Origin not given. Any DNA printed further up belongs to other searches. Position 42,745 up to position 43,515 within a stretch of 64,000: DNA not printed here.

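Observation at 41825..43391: Second orphan insertion between fusA and tuf: a DUF4157-like zincin (HExxH) protein plus a highly acidic partner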

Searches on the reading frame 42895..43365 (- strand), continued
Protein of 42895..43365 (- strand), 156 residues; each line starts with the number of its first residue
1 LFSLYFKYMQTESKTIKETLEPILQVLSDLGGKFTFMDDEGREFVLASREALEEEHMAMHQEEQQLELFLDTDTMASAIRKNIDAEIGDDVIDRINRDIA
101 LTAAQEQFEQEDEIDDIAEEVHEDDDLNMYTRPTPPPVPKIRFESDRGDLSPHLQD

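Call 61: find_encoding_contigs(protein=P0125, flank=5000, max_places=2)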
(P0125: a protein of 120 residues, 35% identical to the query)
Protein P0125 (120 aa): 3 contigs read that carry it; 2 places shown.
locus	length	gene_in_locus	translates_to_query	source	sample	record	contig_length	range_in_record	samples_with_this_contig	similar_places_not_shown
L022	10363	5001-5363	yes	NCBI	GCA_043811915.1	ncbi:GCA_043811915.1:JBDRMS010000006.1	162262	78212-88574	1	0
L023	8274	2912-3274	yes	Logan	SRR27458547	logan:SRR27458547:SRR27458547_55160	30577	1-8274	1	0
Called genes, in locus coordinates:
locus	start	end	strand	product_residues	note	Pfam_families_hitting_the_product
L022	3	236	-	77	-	-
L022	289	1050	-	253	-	-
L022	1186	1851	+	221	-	PF02163:Peptidase_M50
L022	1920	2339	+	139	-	PF00164:Ribosom_S12_S23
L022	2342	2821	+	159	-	PF00177:Ribosomal_S7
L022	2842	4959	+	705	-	PF00009:GTP_EFTU, PF03144:GTP_EFTU_D2, PF22042:EF-G_D2, PF14492:EFG_III, PF16658:RF3_C (weak), PF03764:EFG_IV, PF00679:EFG_C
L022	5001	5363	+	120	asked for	-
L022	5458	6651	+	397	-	PF00009:GTP_EFTU, PF03144:GTP_EFTU_D2, PF03143:GTP_EFTU_D3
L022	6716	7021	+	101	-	PF00338:Ribosomal_S10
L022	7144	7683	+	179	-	PF00297:Ribosomal_L3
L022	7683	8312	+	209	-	PF00573:Ribosomal_L4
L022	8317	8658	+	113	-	PF00276:Ribosomal_L23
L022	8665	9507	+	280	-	PF00181:Ribosomal_L2_N, PF03947:Ribosomal_L2_C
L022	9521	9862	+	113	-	PF00203:Ribosomal_S19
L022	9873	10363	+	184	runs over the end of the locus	PF00237:Ribosomal_L22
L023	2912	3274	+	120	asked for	-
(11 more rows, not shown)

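Call 67: search_protein_families(library=phrogs, proteins=[window:42895-43341:-, L014:5610-7307:+, L010:3305-4180:+], max_evalue=0.1)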
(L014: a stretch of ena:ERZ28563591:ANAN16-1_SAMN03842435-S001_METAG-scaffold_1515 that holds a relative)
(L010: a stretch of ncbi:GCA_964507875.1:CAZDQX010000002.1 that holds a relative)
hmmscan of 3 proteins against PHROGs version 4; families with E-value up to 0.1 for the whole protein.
window:42895-43341:- (148 aa): 1 family
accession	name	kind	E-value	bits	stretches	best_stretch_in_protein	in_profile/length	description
phrog_21782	-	unknown function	0.034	15.2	1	45-112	29-94/108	-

L014:5610-7307:+ (565 aa): 3 families
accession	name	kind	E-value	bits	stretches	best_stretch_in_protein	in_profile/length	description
phrog_4285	-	integration and excision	4.7e-10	40.3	2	255-319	65-128/277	transposase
phrog_2199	-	integration and excision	0.019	15.1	1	274-317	209-251/356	transposase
phrog_5993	-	unknown function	0.087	14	0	520-544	58-82/84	-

L010:3305-4180:+ (291 aa): 0 families
